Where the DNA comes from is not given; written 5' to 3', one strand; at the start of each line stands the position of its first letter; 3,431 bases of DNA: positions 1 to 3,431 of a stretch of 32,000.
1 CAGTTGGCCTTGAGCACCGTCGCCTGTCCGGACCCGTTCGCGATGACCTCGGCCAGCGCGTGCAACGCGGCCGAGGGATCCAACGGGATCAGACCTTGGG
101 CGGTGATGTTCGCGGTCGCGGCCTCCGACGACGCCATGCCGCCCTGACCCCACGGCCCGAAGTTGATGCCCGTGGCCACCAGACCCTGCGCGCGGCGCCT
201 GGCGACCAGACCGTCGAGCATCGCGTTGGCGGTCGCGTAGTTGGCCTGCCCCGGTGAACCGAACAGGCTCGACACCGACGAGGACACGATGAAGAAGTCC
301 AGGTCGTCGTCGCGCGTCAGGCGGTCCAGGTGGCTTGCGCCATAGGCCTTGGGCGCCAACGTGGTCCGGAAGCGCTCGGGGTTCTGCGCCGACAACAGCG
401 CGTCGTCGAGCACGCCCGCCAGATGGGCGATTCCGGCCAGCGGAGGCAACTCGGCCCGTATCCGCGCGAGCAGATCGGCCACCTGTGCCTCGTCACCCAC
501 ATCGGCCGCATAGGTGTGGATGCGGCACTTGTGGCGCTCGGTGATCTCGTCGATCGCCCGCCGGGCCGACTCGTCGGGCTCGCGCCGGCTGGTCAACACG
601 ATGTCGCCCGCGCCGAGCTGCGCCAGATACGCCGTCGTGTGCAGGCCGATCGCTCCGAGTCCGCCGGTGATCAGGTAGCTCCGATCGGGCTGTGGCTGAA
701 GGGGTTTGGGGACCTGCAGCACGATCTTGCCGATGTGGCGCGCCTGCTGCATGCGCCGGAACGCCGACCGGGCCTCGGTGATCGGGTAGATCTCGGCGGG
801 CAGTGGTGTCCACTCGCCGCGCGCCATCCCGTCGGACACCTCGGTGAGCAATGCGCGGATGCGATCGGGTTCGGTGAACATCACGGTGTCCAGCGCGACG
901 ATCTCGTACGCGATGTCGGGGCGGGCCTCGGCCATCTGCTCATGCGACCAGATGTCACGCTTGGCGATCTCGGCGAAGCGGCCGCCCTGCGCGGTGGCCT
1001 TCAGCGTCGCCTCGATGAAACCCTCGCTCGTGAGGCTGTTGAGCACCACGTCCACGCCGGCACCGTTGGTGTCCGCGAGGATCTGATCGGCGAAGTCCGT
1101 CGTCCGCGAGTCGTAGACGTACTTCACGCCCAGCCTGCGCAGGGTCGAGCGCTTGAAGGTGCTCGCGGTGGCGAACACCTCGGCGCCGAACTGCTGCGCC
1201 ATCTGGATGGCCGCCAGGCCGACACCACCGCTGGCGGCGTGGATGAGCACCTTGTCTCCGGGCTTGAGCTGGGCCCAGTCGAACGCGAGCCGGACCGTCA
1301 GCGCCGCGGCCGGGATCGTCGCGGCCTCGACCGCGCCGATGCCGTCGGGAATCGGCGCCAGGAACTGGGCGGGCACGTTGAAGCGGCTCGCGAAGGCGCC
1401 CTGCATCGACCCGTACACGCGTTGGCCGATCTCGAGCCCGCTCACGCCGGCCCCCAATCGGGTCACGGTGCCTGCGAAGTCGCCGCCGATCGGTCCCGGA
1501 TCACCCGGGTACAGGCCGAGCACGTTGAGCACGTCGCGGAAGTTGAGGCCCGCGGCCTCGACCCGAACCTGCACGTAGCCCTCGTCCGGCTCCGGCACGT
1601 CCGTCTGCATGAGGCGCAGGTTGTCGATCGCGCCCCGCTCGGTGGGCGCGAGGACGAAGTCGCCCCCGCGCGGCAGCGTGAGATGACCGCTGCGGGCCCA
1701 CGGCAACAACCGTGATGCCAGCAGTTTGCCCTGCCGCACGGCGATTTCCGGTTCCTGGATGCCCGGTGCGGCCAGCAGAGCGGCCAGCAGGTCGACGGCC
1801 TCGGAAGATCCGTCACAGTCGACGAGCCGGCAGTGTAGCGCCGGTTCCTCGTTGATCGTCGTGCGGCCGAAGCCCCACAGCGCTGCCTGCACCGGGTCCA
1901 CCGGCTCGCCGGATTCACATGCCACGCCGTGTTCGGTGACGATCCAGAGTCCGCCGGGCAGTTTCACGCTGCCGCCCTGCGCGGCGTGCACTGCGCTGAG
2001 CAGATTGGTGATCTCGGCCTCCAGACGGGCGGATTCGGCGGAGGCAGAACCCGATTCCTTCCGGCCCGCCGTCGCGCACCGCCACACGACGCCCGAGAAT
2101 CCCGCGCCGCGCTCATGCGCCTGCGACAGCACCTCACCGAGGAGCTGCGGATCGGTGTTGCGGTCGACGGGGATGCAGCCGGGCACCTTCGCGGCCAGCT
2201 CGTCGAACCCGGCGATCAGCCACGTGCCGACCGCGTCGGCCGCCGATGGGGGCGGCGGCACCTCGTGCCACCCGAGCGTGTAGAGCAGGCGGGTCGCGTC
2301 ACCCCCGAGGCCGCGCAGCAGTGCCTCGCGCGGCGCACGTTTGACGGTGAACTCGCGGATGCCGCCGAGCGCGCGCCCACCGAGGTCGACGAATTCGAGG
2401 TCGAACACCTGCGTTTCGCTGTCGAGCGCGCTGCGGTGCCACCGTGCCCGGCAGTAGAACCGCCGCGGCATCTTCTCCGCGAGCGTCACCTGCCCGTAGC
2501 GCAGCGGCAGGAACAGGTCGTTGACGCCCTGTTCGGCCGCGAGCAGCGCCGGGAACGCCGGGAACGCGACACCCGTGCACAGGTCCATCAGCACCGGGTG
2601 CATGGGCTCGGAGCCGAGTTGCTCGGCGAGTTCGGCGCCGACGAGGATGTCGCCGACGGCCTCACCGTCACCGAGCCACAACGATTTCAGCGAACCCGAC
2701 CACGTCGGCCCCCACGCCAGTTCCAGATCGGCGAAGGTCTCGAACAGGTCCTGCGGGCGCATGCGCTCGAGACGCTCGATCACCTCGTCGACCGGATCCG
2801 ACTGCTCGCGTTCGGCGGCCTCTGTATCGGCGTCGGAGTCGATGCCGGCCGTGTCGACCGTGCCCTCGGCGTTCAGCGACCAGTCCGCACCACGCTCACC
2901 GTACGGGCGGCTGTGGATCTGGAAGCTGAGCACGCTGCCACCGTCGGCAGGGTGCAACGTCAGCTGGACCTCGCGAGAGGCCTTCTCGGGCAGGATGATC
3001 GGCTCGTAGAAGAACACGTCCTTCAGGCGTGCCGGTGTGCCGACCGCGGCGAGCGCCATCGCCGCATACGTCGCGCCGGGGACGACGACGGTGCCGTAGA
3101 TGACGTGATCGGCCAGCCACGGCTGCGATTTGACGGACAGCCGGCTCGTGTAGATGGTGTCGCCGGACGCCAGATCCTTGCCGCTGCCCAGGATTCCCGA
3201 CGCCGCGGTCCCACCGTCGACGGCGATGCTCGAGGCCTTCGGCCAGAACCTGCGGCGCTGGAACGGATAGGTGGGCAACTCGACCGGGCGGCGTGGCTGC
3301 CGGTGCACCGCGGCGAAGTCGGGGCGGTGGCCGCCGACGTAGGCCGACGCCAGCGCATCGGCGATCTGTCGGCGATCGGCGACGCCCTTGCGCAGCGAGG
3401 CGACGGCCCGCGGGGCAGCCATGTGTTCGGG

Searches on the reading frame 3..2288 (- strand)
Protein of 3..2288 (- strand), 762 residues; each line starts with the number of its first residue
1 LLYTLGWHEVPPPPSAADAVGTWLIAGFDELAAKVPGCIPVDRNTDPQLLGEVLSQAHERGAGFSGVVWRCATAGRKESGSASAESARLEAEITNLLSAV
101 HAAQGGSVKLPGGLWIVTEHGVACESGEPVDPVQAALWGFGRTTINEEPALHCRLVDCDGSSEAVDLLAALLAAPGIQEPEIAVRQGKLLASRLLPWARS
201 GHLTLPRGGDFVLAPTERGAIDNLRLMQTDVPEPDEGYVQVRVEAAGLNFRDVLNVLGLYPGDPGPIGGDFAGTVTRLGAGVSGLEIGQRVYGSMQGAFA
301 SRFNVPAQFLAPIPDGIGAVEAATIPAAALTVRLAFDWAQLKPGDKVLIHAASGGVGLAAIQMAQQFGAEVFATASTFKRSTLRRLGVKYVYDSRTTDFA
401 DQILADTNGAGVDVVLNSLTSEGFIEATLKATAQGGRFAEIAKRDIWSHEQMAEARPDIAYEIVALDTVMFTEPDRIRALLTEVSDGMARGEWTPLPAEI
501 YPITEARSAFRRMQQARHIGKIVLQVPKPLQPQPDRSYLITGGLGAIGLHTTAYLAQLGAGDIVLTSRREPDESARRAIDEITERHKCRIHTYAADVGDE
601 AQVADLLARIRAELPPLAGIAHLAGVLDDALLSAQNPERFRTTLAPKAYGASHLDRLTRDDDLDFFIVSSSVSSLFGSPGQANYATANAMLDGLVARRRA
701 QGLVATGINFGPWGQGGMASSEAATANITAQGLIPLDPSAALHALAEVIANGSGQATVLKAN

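Call 50: search_solved_structures(query=window:3-2288:-, max_evalue=1e-20, show_alignments=0)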
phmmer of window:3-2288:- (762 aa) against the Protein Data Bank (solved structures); distinct sequences matched with E-value up to 1e-20: 68 (the best 60 are shown).
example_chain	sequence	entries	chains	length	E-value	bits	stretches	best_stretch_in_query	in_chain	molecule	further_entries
3slk_A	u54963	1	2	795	8.5e-107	361.4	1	113-743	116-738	Polyketide synthase extender module 2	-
8g7w_A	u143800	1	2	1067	1.9e-104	353.7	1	108-739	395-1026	Type I PKS module 4, module 5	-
9d2z_A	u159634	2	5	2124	4.6e-99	335.9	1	124-723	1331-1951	Mycocerosic acid synthase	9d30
9d2y_A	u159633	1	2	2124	4.6e-99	335.9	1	124-723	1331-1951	Multifunctional mycocerosic acid synthase membrane-associated MAS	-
5bp4_A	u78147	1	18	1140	3.1e-92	313.3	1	87-728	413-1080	Mycocerosic acid synthase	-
5dp1_A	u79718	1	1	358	2.6e-63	217.7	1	215-527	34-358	CurK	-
6fn6_A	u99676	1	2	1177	4.4e-62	213.6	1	236-736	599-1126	Fatty acid synthase 1, isoform A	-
9b80_A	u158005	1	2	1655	5.5e-61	210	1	241-745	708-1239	Fatty acid synthase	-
8eyi_E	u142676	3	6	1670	5.6e-61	209.9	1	241-745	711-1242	Fatty acid synthase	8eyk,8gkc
8vf7_A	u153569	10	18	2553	1.7e-60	208.3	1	241-745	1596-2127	Fatty acid synthase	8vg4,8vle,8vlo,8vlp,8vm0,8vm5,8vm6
8vf7_B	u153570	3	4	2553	1.7e-60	208.3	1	241-745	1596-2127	Fatty acid synthase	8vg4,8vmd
2vz8_A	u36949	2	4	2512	1.9e-60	208.2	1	246-744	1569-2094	FATTY ACID SYNTHASE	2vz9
5dp2_A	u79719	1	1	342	7.4e-58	199.6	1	217-527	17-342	CurF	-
5doz_A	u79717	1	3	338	1.7e-53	185.2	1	218-527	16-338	JamJ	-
5dov_A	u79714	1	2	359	2e-53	185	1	218-527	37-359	JamJ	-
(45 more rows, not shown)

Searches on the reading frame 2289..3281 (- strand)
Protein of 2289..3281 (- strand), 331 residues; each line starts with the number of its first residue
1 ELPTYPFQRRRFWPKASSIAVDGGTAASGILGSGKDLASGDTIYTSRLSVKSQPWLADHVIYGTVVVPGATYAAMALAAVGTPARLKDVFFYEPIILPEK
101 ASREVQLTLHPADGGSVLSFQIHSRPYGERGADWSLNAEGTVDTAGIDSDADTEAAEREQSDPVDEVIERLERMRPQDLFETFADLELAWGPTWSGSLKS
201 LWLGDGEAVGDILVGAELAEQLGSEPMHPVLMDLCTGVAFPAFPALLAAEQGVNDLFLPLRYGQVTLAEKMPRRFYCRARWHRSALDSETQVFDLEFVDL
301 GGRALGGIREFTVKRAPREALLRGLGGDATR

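Call 32: search_protein_families(library=pfam, proteins=[window:2289-3281:-], max_evalue=10)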
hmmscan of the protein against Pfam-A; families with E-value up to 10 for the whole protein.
window:2289-3281:- (331 aa): 2 families
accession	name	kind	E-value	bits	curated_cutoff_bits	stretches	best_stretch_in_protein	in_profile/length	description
PF21089.3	PKS_DH_N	-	1.7e-23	83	27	1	37-125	10-103/103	Polyketide synthase dehydratase domain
PF14765.12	PS-DH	-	4.1e-19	69.2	23.7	1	171-322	14-165/166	Polyketide synthase dehydratase N-terminal domain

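Call 33: search_solved_structures(query=window:2289-3281:-, max_evalue=0.00001, show_alignments=4)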
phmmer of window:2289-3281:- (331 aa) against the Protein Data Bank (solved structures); distinct sequences matched with E-value up to 0.00001: 30.
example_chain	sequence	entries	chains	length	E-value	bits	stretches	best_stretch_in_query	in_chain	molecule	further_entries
3kg7_A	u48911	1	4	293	8.3e-44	153.4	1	27-322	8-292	CurH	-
3kg8_A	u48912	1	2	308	3.3e-18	69.2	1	40-319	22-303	CurJ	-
6mbh_A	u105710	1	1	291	4e-17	65.7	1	36-322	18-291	GphF Dehydratase 1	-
5tz6_A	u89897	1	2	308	6e-17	65.1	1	40-319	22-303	CurJ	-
6k97_A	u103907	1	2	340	6.3e-17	65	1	28-143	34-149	Fusion DH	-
6mbf_A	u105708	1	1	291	8.5e-16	61.3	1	35-322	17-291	GphF Dehydratase 1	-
8g7w_A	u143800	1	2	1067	3.8e-15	59.2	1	30-235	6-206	Type I PKS module 4, module 5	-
6mbg_A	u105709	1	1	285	2.9e-14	56.3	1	36-316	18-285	GphF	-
5o15_A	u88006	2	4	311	7.1e-14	55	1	42-327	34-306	AmbC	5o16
4ln9_A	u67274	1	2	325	1.2e-12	50.9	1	20-236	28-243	Rifamycin polyketide synthase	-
3kg6_A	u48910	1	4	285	5.3e-12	48.8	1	44-244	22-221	CurF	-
3kg9_A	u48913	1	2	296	5.8e-12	48.7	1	43-238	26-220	CurK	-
3el6_A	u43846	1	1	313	8.5e-12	48.2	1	38-235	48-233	Erythromycin dehydratase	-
5tz7_A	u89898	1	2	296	2.5e-11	46.7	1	43-236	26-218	CurK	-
7tzl_A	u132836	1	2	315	5.5e-11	45.5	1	47-282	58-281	3-oxoacyl-[acyl-carrier-protein] reductase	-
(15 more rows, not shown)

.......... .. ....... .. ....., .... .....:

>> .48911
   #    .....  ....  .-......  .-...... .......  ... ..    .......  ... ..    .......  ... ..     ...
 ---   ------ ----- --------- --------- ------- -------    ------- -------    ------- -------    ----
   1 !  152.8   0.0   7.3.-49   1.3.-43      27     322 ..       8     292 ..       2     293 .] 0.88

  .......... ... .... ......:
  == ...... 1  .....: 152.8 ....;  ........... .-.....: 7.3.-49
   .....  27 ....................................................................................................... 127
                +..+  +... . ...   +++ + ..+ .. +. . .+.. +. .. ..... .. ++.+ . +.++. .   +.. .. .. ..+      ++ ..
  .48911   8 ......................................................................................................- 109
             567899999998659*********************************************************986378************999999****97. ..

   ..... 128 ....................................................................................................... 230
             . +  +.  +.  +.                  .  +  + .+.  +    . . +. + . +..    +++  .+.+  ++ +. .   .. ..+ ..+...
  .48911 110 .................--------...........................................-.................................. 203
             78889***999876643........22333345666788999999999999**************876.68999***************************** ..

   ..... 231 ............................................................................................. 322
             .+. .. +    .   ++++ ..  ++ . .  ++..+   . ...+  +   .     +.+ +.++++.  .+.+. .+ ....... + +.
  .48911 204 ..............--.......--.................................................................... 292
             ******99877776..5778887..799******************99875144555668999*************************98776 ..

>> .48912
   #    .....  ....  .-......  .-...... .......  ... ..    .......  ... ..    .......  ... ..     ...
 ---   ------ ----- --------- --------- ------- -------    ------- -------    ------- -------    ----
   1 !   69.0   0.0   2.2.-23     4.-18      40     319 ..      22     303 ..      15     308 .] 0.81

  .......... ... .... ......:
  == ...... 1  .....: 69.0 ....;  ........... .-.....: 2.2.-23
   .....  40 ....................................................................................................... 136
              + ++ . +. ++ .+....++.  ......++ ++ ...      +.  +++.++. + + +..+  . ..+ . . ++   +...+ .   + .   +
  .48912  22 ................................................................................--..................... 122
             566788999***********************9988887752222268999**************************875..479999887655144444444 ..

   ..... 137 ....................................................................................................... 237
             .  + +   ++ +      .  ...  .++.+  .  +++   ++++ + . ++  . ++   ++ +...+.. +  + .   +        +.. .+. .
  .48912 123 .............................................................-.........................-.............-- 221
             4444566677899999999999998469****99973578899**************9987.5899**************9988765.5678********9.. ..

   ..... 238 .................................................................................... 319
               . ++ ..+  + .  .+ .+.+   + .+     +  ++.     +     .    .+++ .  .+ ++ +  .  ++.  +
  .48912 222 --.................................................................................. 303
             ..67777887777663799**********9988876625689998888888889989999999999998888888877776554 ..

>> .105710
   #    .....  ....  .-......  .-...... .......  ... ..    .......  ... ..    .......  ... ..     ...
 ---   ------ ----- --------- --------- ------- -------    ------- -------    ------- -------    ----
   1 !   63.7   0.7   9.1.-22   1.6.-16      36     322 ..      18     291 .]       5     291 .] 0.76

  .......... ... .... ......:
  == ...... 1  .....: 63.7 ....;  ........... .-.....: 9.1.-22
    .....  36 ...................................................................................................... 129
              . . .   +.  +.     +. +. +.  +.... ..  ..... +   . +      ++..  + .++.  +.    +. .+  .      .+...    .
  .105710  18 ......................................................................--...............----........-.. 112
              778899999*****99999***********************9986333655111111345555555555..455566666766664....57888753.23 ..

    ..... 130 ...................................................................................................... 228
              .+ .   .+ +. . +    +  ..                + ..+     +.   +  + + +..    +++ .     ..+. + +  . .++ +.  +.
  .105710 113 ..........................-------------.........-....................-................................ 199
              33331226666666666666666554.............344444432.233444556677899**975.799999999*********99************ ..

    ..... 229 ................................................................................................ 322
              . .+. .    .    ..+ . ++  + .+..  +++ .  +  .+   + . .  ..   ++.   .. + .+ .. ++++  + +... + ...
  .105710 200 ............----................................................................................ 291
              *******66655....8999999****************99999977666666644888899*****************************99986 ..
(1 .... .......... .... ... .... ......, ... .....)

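Call 67: search_protein_representatives(protein=window:2289-3281:-)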
Query: 331 residues. Proteins with E-value up to 0.001 (for the whole library): 10759; up to 1e-10: 5199; up to 1e-30: 317. The best 150 are listed.
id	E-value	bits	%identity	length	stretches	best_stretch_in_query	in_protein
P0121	2.2e-138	477.5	76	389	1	43-331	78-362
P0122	3.9e-123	427.3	82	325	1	28-270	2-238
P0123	8.2e-118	409.8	58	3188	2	1-330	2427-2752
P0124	1.5e-109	382.7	80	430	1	109-331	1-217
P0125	9.6e-102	357.0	56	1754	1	1-330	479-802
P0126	8.7e-84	298.0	73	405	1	122-310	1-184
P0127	9.9e-77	274.8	33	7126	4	2-235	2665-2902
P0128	1.4e-76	274.3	32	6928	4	1-238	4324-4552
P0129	5.1e-73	262.6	54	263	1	25-280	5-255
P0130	4.9e-70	252.8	75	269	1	27-193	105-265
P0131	5.8e-69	249.3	83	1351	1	1-145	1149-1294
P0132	3.8e-67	243.3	31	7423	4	1-235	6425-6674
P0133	1.2e-66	241.7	31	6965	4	1-268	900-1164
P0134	2.5e-66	240.6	35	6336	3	2-242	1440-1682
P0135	2.9e-66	240.4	34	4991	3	2-233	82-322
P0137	1.1e-65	238.5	45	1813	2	2-329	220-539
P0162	5.8e-54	200.0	38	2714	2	2-326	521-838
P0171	8.3e-52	192.9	42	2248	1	2-325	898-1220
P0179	1.1e-49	185.9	40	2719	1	1-331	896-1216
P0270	1.7e-38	149.1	34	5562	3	1-234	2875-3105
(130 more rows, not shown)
